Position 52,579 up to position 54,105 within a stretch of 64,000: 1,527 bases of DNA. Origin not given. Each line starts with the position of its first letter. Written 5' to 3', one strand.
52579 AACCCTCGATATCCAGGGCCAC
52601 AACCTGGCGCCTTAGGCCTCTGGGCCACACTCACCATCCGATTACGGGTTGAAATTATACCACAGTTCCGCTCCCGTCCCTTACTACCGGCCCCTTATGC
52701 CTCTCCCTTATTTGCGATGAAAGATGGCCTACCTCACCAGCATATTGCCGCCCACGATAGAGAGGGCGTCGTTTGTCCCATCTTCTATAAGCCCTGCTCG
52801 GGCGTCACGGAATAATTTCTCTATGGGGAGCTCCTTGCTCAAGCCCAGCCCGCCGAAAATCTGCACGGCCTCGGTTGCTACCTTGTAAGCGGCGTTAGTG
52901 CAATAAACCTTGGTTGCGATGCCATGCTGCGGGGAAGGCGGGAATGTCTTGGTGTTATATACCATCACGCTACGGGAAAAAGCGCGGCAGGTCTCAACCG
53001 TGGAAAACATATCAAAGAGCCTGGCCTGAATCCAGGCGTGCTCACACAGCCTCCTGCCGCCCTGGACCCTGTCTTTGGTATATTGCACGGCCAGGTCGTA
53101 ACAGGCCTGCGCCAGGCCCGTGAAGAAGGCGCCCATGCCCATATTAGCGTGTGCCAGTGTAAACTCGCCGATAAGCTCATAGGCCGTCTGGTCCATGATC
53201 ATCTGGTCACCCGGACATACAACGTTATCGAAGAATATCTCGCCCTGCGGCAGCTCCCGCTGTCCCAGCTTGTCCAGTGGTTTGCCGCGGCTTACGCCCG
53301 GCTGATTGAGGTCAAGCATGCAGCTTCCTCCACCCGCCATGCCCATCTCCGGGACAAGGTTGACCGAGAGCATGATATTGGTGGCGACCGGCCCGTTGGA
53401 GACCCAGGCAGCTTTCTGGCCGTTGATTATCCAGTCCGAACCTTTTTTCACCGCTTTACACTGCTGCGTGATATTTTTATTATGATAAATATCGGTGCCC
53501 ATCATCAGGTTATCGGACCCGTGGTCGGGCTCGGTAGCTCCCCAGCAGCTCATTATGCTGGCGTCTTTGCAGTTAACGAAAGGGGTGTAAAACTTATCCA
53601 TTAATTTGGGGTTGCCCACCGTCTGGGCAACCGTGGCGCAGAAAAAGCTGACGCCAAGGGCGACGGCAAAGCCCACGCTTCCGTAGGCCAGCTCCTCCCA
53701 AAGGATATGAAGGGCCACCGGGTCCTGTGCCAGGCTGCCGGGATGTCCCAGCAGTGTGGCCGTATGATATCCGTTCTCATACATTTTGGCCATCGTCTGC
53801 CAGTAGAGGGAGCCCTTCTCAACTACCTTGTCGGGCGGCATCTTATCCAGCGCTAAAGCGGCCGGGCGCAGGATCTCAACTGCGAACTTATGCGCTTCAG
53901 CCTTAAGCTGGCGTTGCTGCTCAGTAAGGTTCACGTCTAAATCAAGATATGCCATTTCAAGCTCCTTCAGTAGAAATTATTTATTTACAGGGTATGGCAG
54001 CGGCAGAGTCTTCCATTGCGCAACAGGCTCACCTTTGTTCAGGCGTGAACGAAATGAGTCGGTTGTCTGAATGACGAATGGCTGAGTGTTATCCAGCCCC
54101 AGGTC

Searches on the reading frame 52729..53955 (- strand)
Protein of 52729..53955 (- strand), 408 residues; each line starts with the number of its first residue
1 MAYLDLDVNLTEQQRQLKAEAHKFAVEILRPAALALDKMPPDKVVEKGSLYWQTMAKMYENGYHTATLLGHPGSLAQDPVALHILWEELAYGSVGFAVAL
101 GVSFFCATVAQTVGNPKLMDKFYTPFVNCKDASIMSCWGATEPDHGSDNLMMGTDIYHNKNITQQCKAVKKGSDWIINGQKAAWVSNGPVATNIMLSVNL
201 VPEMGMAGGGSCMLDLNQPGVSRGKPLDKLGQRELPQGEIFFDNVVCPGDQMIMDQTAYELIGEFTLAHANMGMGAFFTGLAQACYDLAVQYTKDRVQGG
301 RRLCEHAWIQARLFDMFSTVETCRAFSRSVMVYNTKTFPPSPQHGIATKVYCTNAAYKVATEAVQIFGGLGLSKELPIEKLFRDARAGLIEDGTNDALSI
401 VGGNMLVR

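Call 9: search_protein_families(library=pfam, proteins=[window:52729-53955:-])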
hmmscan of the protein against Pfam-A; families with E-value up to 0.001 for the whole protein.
window:52729-53955:- (408 aa): 4 families
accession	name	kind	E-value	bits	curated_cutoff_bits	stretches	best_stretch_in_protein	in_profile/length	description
PF00441.29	Acyl-CoA_dh_1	-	1.2e-26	94.1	22.4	1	266-396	10-139/150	Acyl-CoA dehydrogenase, C-terminal domain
PF02770.24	Acyl-CoA_dh_M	-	5.7e-15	55.7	33.3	1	137-245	1-97/97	Acyl-CoA dehydrogenase, middle domain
PF08028.16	Acyl-CoA_dh_2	-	2.4e-10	41.2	22.7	1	273-388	2-126/134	Acyl-CoA dehydrogenase, C-terminal domain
PF02771.21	Acyl-CoA_dh_N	-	9.9e-09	36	22.9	1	11-127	1-110/113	Acyl-CoA dehydrogenase, N-terminal domain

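Call 11: find_encoding_contigs(protein=window:52729-53955:-, flank=10000, max_places=10)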
Protein window:52729-53955:- (408 aa): 11 contigs read that carry it; 8 places shown.
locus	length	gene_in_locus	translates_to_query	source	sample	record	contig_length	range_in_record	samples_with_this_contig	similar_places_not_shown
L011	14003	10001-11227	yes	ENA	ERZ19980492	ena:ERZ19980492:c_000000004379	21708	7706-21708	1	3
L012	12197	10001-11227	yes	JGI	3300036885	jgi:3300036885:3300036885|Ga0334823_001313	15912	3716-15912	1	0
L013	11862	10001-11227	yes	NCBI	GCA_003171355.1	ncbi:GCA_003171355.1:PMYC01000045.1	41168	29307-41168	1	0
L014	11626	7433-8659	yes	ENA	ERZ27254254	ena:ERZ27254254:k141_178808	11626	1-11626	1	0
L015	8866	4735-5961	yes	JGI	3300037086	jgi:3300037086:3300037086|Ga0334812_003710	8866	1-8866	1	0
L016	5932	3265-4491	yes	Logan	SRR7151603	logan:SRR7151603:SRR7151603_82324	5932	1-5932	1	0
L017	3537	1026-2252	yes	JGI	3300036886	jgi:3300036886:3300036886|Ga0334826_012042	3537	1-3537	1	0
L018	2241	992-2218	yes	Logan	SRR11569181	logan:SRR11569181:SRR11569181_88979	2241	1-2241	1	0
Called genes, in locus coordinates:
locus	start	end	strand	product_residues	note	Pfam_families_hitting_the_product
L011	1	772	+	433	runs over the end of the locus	PF01546:Peptidase_M20, PF07687:M20_dimer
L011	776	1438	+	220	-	PF22175:Ogg-HhH (weak), PF00730:HhH-GPD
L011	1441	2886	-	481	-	PF00672:HAMP, PF00512:HisKA, PF02518:HATPase_c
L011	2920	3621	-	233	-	PF00072:Response_reg, PF00486:Trans_reg_C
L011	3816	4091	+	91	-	PF14358:DUF4405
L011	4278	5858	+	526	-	PF07705:CARDB (weak)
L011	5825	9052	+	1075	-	PF15902:Sortilin-Vps10 (faint)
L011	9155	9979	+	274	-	PF06314:ADC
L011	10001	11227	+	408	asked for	PF02771:Acyl-CoA_dh_N, PF02770:Acyl-CoA_dh_M, PF00441:Acyl-CoA_dh_1, PF08028:Acyl-CoA_dh_2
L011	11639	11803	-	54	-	-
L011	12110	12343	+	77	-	-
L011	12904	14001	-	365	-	?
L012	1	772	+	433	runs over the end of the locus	PF01546:Peptidase_M20, PF07687:M20_dimer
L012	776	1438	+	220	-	PF22175:Ogg-HhH (weak), PF00730:HhH-GPD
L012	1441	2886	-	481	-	PF00672:HAMP, PF00512:HisKA, PF02518:HATPase_c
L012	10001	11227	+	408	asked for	PF02771:Acyl-CoA_dh_N, PF02770:Acyl-CoA_dh_M, PF00441:Acyl-CoA_dh_1, PF08028:Acyl-CoA_dh_2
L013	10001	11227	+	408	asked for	PF02771:Acyl-CoA_dh_N, PF02770:Acyl-CoA_dh_M, PF00441:Acyl-CoA_dh_1, PF08028:Acyl-CoA_dh_2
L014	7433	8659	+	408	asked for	PF02771:Acyl-CoA_dh_N, PF02770:Acyl-CoA_dh_M, PF00441:Acyl-CoA_dh_1, PF08028:Acyl-CoA_dh_2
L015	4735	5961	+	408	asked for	PF02771:Acyl-CoA_dh_N, PF02770:Acyl-CoA_dh_M, PF00441:Acyl-CoA_dh_1, PF08028:Acyl-CoA_dh_2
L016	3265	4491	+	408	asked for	PF02771:Acyl-CoA_dh_N, PF02770:Acyl-CoA_dh_M, PF00441:Acyl-CoA_dh_1, PF08028:Acyl-CoA_dh_2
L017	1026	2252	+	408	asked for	PF02771:Acyl-CoA_dh_N, PF02770:Acyl-CoA_dh_M, PF00441:Acyl-CoA_dh_1, PF08028:Acyl-CoA_dh_2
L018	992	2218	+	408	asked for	PF02771:Acyl-CoA_dh_N, PF02770:Acyl-CoA_dh_M, PF00441:Acyl-CoA_dh_1, PF08028:Acyl-CoA_dh_2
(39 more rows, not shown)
